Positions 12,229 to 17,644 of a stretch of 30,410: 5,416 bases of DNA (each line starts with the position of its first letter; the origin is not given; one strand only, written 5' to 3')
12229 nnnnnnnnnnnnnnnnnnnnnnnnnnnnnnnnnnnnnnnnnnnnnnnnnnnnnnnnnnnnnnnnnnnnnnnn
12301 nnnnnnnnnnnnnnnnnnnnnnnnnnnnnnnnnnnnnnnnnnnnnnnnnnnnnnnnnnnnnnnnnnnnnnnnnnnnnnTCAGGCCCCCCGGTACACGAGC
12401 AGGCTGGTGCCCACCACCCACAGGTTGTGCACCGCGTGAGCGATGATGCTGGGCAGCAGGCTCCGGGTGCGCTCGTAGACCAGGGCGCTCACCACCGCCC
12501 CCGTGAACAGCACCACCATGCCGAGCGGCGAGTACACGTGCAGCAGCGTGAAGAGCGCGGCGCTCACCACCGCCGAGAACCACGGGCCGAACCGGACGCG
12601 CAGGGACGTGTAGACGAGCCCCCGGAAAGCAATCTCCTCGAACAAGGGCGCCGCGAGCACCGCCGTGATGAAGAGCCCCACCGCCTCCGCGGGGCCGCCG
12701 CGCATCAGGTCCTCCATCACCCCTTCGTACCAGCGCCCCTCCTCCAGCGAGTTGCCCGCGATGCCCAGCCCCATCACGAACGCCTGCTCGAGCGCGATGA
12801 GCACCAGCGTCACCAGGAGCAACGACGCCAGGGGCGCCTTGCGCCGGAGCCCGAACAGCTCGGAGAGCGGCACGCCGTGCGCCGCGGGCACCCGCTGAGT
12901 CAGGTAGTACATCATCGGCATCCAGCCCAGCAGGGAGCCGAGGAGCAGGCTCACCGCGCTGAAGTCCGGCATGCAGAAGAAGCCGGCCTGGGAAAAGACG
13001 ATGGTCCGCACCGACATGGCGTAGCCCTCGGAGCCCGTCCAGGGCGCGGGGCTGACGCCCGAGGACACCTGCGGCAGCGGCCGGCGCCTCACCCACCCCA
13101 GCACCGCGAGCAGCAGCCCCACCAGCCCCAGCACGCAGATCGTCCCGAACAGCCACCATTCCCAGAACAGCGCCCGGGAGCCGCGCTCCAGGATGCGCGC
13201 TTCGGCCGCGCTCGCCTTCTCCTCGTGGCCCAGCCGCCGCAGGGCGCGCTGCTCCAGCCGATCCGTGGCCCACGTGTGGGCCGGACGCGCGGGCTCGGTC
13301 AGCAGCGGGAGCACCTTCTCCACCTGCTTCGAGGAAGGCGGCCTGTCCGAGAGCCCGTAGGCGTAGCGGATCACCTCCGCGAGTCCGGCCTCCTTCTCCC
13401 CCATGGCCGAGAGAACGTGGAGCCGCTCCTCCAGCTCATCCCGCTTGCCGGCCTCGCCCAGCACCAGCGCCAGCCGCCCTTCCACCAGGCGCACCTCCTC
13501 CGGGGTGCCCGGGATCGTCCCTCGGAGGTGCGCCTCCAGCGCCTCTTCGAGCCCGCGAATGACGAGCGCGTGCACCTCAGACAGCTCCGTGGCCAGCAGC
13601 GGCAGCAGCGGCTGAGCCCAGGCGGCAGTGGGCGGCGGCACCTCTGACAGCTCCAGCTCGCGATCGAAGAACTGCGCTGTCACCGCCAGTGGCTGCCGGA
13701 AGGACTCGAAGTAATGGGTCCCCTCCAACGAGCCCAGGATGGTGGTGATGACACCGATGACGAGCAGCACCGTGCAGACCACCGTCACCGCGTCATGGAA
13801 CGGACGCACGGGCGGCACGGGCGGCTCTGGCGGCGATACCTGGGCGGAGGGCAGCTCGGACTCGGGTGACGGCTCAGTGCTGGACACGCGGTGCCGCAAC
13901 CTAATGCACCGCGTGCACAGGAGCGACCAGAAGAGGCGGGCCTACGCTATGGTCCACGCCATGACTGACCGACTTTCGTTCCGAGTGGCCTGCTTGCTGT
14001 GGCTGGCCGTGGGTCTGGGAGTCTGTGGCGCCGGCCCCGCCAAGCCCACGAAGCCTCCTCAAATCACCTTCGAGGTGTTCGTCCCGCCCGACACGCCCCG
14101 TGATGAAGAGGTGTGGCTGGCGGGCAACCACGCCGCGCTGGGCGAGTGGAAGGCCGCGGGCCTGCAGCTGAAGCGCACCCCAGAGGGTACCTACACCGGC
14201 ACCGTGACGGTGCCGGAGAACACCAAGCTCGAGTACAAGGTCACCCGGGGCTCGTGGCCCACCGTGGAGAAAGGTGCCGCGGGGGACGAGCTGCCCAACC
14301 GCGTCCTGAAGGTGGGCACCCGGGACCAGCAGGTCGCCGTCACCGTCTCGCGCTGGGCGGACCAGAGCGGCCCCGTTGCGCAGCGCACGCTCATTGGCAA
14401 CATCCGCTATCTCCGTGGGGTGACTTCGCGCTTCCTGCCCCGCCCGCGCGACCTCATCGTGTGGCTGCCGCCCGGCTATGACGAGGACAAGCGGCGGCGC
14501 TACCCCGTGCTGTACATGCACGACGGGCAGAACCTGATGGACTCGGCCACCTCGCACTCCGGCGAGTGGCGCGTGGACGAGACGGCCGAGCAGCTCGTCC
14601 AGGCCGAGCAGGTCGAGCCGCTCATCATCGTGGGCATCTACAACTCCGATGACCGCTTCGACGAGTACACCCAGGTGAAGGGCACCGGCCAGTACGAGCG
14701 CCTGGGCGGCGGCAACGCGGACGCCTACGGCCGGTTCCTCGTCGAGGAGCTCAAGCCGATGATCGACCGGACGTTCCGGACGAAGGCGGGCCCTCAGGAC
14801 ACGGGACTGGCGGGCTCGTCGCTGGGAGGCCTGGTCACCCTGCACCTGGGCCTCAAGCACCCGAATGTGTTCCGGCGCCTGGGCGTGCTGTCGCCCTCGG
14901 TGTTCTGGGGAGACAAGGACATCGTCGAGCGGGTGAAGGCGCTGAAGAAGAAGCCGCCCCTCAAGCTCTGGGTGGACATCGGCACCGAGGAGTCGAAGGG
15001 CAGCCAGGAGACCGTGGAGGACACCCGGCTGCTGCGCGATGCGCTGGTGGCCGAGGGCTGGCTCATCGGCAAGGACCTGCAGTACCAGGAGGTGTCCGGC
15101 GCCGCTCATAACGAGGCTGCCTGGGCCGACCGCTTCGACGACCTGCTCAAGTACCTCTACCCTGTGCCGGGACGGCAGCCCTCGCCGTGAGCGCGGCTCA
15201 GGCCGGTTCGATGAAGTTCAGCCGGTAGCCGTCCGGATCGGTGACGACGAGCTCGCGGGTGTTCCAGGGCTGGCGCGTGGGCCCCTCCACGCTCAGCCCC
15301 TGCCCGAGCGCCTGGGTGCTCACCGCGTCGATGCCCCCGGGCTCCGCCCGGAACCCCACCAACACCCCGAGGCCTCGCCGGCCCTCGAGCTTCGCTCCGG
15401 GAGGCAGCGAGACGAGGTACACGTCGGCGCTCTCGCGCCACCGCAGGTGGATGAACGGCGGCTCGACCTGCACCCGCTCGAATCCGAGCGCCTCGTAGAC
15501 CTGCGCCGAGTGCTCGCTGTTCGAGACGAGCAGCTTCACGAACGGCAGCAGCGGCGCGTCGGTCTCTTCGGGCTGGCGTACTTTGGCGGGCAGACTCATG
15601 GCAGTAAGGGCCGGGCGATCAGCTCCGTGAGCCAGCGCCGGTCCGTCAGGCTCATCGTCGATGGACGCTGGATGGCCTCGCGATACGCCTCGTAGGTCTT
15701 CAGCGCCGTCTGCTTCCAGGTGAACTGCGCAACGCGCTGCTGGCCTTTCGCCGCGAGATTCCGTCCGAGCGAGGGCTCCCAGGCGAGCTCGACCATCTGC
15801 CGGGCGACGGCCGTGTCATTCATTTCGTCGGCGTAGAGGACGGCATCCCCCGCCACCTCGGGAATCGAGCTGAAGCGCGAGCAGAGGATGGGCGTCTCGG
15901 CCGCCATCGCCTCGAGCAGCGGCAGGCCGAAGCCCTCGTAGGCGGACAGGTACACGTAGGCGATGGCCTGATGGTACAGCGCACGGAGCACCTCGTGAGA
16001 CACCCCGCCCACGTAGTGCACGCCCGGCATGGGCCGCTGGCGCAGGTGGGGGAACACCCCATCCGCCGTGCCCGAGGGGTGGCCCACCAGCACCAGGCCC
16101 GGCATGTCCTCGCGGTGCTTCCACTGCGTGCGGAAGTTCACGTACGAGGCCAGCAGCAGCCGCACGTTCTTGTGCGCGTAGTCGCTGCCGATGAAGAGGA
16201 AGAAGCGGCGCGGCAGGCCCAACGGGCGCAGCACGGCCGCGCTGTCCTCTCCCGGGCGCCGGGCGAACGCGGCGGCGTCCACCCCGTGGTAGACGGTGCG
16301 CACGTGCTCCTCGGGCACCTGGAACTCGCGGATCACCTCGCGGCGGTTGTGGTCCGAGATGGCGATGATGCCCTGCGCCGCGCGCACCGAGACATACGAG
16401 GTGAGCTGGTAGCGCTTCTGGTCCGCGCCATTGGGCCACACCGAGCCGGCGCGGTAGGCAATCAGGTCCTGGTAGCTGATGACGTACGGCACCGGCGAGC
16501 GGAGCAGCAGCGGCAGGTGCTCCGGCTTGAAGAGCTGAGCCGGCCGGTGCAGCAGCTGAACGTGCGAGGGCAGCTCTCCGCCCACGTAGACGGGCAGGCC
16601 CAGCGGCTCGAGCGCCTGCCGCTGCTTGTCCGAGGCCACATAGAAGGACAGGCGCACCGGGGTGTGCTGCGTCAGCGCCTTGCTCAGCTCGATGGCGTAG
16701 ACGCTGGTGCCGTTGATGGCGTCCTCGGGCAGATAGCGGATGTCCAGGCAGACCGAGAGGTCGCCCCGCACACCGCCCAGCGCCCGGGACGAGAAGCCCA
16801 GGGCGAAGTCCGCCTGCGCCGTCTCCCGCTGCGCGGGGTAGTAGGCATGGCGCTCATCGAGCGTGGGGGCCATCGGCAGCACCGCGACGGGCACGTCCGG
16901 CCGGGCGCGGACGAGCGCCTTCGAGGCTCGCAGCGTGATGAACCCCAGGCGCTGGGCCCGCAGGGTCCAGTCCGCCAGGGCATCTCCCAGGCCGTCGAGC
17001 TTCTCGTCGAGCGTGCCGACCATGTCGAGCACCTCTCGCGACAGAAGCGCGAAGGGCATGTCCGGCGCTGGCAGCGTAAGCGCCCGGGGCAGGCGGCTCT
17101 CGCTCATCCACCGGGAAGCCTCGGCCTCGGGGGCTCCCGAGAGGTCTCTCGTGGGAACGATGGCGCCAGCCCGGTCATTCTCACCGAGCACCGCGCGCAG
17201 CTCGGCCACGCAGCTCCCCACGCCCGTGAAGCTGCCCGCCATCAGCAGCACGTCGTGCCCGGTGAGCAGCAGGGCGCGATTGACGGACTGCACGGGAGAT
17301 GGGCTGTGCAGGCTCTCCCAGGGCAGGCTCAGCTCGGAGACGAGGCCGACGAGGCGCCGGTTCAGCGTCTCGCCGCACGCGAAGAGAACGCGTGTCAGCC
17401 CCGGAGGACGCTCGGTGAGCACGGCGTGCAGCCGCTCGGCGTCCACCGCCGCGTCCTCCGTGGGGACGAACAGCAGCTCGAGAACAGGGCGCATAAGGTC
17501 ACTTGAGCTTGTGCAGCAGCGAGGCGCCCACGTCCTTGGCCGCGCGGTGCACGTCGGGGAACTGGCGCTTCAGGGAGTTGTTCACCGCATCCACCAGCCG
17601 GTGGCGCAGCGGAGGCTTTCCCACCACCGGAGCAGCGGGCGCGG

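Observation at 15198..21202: Seven-gene glycan-modification operon with a duplicated module of a small coiled-coil protein followed by a glycosyltransferase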

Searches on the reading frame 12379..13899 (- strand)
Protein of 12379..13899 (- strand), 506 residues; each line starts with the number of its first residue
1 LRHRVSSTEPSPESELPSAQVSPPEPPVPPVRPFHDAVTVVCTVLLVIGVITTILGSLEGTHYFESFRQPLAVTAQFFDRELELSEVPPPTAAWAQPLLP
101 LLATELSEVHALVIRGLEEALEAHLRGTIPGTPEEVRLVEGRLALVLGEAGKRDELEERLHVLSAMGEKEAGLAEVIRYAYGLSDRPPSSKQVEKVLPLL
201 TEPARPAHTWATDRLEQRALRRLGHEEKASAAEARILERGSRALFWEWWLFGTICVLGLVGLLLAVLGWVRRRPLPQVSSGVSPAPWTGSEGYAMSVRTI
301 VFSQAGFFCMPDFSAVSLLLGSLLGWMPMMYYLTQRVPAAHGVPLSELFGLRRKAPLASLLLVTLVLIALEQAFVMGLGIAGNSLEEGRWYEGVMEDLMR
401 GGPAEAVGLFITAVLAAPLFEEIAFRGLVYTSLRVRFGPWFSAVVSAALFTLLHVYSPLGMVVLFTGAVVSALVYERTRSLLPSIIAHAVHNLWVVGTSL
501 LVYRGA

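Call 78: search_protein_families(library=pfam, proteins=[window:12379-13899:-], max_evalue=0.001)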
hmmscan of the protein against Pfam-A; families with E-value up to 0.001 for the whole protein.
window:12379-13899:- (506 aa): 1 family
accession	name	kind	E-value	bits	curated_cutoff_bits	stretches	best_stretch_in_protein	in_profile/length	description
PF02517.21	Rce1-like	-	1.4e-20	73.8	22.4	1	406-493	4-92/93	Type II CAAX prenyl endopeptidase Rce1-like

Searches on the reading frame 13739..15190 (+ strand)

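Call 78: search_protein_families(library=pfam, proteins=[window:13739-15190:+], max_evalue=0.001)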
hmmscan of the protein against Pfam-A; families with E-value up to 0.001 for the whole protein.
window:13739-15190:+ (483 aa): 2 families
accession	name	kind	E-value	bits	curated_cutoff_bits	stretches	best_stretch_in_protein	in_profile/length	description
PF00756.26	Esterase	-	2.6e-34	119.5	22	1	232-470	3-248/251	Putative esterase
PF00686.25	CBM_20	-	1.9e-09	37.7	23.3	1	108-199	3-94/97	Starch binding domain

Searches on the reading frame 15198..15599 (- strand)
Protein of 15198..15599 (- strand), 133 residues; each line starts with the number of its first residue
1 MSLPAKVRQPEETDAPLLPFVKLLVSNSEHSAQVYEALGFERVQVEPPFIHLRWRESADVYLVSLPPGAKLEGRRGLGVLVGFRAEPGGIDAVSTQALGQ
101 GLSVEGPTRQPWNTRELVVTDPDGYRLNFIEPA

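Call 3: search_protein_families(library=pfam, proteins=[window:15198-15599:-], max_evalue=0.1)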
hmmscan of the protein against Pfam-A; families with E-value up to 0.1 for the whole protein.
window:15198-15599:- (133 aa): 2 families
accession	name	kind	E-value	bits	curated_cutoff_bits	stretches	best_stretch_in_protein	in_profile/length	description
PF00903.31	Glyoxalase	-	3.3e-05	24.7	20.6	1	21-129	5-121/121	Glyoxalase/Bleomycin resistance protein/Dioxygenase superfamily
PF22659.2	YycE-like_C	-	0.087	13.3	27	0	112-127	36-51/55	YycE-like C-terminal domain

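Call 21: search_protein_families(library=ncbifam, proteins=[window:15198-15599:-], max_evalue=0.01)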
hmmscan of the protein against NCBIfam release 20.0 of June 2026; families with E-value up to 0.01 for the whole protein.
window:15198-15599:- (133 aa): 1 family
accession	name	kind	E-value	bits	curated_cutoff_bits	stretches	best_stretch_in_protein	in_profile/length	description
NF000483.1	BlmB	exception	0.0058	16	625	1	88-129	255-297/301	bleomycin family antibiotic N-acetyltransferase BlmB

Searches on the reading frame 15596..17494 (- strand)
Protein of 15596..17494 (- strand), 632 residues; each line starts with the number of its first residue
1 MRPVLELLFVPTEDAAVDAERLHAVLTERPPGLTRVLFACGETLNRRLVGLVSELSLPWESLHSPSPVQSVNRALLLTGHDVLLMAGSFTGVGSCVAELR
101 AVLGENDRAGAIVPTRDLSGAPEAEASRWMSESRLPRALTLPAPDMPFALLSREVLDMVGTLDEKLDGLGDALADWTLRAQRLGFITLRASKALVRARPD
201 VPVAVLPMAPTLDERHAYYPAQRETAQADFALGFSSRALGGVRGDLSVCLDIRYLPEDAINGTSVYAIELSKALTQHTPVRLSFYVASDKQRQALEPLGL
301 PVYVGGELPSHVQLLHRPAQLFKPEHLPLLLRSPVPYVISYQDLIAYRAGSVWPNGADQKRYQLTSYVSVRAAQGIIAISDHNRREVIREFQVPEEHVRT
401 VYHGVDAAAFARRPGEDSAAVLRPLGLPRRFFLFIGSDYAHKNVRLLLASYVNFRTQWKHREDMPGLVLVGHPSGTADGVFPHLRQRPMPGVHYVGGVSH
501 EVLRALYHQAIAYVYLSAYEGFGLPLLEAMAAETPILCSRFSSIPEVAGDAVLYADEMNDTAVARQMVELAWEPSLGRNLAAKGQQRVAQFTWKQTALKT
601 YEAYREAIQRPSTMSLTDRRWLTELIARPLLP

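Call 3: search_protein_families(library=pfam, proteins=[window:15596-17494:-], max_evalue=0.1)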
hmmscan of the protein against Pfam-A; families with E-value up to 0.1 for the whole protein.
window:15596-17494:- (632 aa): 5 families
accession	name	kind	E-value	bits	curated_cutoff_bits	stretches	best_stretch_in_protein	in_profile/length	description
PF00534.26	Glycos_transf_1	-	1.9e-18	67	26.4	1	429-586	15-171/172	Glycosyl transferases group 1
PF13692.12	Glyco_trans_1_4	-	2.4e-15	57.5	27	1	431-570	3-139/142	Glycosyl transferases group 1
PF13439.12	Glyco_transf_4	-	1.8e-08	35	28.5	1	324-407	73-168/170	Glycosyltransferase Family 4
PF20706.3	GT4-conflict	-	3.5e-06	26.7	26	1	438-551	208-323/385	Family 4 Glycosyltransferase in conflict systems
PF13524.12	Glyco_trans_1_2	-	1e-05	25.9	25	1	484-597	27-139/144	Glycosyl transferase-like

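Call 21: search_protein_families(library=ncbifam, proteins=[window:15596-17494:-], max_evalue=0.01)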
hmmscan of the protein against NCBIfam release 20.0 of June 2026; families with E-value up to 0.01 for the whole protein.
window:15596-17494:- (632 aa): 20 families
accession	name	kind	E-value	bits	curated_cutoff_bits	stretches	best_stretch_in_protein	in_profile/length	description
TIGR02149.1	glgA_Coryne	subfamily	2.5e-22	79.6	302.4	1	336-607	108-390/391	glycogen synthase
TIGR04047.1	MSMEG_0565_glyc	hypoth_equivalog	8.8e-22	77.7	259.85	1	369-606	135-373/373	MSMEG_0565 family glycosyltransferase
TIGR03449.1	mycothiol_MshA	equivalog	2.5e-15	56.3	462.5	1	369-609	161-405/406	D-inositol-3-phosphate glycosyltransferase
TIGR03999.1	thiol_BshA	equivalog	1.1e-10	41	273.7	1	357-607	130-372/375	N-acetyl-alpha-D-glucosaminyl L-malate synthase BshA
NF038229.1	Glyco4_Geo_Pelo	equivalog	6.5e-10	38.5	400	1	480-597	210-326/338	GPMC system family 4 glycosyltransferase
NF041876.1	EPS_EpsE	equivalog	7.1e-10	38.7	400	1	492-596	278-385/389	exopolysaccharide biosynthesis GT4 family glycosyltransferase EpsE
NF038298.1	EPS_HpsO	equivalog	4e-09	35.7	575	1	520-606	299-386/388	hormogonium polysaccharide biosynthesis glycosyltransferase HpsO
TIGR03088.1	stp2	hypoth_equivalog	7e-09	35.2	409.05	1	370-604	134-370/374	TIGR03088 family PEP-CTERM/XrtA system glycosyltransferase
NF041010.1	glycosy_Agl16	equivalog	6.6e-08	31.8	575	1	492-606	236-350/352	glycosylation protein Agl16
NF053787.1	GlcN_PG_synth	equivalog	2.5e-07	29.9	480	1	397-607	165-359/361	N-acetylglucosaminyl phosphatidylglycerol synthase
TIGR04063.1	stp3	hypoth_equivalog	4.8e-07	29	442.05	1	361-607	143-395/397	TIGR04063 family PEP-CTERM/XrtA system glycosyltransferase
NF050063.1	ProtGlycPglJ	equivalog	1.1e-05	24.8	500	1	373-598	145-357/363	N-acetylgalactosamine-N,N'-diacetylbacillosaminyl-diphospho-undecaprenol 4-alpha-N-acetylgalactosaminyltransferase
NF038295.1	EPS_HpsP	equivalog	3.5e-05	23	550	1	495-606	273-386/388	hormogonium polysaccharide biosynthesis glycosyltransferase HpsP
NF047684.1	TeichurnBiosyTuaC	equivalog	5.5e-05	22.2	550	1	368-608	160-390/391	teichuronic acid biosynthesis protein TuaC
TIGR04157.1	glyco_rSAM_CFB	subfamily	6.3e-05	22.1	400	1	370-552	167-343/406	TIGR04157 family glycosyltransferase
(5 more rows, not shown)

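Call 44: search_solved_structures(query=window:15596-17494:-, max_evalue=0.01)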
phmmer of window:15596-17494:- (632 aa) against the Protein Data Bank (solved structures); distinct sequences matched with E-value up to 0.01: 14.
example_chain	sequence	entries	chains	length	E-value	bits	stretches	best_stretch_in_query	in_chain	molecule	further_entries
6tvp_A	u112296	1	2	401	1.2e-15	60.2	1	327-606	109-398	Alpha-maltose-1-phosphate synthase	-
7qsg_A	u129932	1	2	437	1.1e-14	57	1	372-611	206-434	D-inositol 3-phosphate glycosyltransferase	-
6kih_A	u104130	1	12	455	6e-11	44.7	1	492-608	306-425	Tll1590 protein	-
2jjm_A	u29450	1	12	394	2.1e-07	33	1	502-603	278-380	GLYCOSYL TRANSFERASE, GROUP 1 FAMILY PROTEIN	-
3mbo_A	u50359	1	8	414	2.3e-07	32.8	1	502-603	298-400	Glycosyltransferase, group 1 family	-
3c4q_A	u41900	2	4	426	2.7e-06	29.3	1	376-611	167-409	Predicted glycosyltransferases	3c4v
3c48_A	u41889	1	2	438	3e-06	29.1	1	376-610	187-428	Predicted glycosyltransferases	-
3fro_A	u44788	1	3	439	0.0023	19.6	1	416-611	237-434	GlgA glycogen synthase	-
2bis_A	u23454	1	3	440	0.0023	19.6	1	416-611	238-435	GLGA GLYCOGEN SYNTHASE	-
5d00_A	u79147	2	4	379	0.0029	19.3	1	376-578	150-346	N-acetyl-alpha-D-glucosaminyl L-malate synthase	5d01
2r60_A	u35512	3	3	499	0.0032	19.2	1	512-610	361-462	Glycosyl transferase, group 1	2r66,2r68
4n9w_A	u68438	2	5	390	0.0049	18.5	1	376-604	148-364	GDP-mannose-dependent alpha-(1-2)-phosphatidylinositol mannosyltransferase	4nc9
2gej_A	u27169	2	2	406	0.0055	18.4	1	376-604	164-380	PHOSPHATIDYLINOSITOL MANNOSYLTRANSFERASE (PimA)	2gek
5i45_A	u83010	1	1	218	0.0081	17.8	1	507-576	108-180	Glycosyl transferases group 1 family protein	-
